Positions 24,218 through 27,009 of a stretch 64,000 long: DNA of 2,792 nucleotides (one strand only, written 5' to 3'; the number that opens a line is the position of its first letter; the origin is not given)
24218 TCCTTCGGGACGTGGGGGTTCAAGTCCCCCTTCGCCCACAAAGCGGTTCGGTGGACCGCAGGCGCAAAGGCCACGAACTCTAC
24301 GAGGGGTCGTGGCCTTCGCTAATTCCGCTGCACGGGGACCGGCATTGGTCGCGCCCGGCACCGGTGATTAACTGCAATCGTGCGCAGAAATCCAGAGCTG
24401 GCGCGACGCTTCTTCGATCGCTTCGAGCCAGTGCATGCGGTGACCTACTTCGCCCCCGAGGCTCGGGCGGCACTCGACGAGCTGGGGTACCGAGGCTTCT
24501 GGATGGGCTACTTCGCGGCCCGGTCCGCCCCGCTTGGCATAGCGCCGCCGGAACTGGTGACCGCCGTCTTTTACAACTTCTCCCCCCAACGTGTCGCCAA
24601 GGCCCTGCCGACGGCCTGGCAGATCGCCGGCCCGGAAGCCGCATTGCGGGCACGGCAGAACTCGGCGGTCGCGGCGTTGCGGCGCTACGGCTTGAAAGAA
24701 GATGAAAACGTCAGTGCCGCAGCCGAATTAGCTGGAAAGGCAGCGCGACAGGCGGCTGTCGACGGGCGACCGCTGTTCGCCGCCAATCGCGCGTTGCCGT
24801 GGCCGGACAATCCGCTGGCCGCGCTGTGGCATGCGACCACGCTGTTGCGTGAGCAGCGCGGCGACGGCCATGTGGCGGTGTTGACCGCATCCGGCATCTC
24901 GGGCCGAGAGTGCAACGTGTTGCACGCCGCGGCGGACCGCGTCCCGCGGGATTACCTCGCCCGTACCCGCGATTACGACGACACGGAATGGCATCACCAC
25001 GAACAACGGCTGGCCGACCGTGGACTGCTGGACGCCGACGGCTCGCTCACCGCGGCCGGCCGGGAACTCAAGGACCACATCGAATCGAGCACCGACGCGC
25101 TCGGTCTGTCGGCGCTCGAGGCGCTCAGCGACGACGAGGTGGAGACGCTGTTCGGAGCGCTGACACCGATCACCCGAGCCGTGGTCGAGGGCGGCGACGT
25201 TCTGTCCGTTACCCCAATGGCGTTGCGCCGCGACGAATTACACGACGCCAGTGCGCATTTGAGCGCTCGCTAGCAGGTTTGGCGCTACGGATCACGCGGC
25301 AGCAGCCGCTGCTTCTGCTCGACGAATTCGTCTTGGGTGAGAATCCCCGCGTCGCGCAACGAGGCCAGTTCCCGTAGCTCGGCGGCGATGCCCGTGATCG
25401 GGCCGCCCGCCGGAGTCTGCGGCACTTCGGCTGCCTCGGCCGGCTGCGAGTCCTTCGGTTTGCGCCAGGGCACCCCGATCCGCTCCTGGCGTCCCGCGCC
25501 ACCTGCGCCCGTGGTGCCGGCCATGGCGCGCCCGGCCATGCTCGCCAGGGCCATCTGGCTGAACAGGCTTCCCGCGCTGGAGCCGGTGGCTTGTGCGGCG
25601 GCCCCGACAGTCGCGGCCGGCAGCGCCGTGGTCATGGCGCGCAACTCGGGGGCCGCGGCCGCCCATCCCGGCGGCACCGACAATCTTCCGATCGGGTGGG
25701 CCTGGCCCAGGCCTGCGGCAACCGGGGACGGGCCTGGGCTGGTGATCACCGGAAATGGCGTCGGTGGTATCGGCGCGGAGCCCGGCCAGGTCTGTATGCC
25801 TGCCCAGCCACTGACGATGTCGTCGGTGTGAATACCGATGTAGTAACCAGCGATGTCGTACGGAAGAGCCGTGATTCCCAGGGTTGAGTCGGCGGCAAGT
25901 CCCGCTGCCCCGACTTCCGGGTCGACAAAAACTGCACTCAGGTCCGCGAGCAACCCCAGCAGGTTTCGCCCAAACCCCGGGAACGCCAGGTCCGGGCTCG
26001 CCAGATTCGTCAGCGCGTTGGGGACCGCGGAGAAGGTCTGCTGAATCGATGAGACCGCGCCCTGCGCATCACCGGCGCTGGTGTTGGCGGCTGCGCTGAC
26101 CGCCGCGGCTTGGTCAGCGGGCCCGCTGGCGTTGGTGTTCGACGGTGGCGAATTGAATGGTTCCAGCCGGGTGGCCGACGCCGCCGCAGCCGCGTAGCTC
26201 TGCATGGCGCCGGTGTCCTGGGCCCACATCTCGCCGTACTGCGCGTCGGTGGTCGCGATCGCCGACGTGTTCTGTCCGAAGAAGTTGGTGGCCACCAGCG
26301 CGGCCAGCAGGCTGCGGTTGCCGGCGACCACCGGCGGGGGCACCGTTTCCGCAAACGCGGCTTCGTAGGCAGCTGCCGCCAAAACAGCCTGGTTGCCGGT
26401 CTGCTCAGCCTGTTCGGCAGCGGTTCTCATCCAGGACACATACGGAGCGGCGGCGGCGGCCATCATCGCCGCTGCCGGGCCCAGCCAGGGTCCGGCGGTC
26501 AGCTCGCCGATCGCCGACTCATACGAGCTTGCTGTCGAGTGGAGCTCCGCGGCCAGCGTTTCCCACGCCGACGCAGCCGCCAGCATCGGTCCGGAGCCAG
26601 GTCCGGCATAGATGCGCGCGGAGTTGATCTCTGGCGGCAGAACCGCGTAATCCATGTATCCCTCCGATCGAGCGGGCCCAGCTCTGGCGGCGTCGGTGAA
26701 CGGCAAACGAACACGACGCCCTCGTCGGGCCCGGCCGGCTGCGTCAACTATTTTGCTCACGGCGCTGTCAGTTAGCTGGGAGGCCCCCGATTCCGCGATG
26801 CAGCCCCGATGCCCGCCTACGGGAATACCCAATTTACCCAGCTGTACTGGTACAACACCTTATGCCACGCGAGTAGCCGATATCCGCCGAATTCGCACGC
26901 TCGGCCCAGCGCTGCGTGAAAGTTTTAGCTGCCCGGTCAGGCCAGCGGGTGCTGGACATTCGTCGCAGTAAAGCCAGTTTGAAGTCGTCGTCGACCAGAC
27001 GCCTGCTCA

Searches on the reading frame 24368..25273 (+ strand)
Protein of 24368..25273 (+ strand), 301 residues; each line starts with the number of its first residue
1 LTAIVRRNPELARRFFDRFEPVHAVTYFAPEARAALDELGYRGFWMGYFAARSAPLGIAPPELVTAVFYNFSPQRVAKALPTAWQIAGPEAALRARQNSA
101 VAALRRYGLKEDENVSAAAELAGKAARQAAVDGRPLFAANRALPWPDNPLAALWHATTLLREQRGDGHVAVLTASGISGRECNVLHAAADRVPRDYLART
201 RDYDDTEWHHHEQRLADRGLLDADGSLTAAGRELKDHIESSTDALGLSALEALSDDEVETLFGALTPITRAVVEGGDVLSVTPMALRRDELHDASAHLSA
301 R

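Call 7: search_protein_families(library=pfam, proteins=[window:24368-25273:+], max_evalue=0.01)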
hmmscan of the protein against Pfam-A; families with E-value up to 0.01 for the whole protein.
window:24368-25273:+ (301 aa): 1 family
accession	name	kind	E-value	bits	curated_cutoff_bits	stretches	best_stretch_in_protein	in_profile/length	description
PF21863.2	HTH_67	-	1.8e-98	329.9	27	1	12-277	1-266/268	Helix-turn-helix family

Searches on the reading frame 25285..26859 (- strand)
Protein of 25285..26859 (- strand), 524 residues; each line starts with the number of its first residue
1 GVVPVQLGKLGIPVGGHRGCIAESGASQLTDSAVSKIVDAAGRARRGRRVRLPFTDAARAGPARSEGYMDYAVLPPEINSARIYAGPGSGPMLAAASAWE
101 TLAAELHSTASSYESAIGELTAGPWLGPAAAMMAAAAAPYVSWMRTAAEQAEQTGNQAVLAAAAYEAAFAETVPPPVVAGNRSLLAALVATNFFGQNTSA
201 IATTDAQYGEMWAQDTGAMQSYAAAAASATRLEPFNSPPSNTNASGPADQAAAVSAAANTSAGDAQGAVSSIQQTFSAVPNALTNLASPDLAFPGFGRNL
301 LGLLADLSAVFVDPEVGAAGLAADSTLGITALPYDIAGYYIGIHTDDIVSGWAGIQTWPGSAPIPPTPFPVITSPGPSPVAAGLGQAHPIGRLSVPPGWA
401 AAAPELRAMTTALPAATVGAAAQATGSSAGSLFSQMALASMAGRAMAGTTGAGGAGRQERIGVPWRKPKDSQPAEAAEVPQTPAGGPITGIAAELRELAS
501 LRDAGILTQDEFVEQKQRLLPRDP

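Call 7: search_protein_families(library=pfam, proteins=[window:25285-26859:-], max_evalue=0.01)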
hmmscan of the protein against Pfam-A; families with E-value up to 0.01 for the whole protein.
window:25285-26859:- (524 aa): 4 families
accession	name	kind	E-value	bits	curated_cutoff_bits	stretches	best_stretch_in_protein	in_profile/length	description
PF00823.25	PPE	-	9.4e-65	218.1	26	1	70-232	1-164/165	PPE family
PF12484.13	PPE-SVP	-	6.8e-11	43.4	23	1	381-453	1-64/80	PPE-SVP subfamily C-terminal region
PF09851.14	SHOCT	-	2e-07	31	27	1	493-520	1-28/28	Short C-terminal domain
PF05120.17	GvpG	-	0.0081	16.7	30.6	0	490-522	32-64/67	Gas vesicle protein G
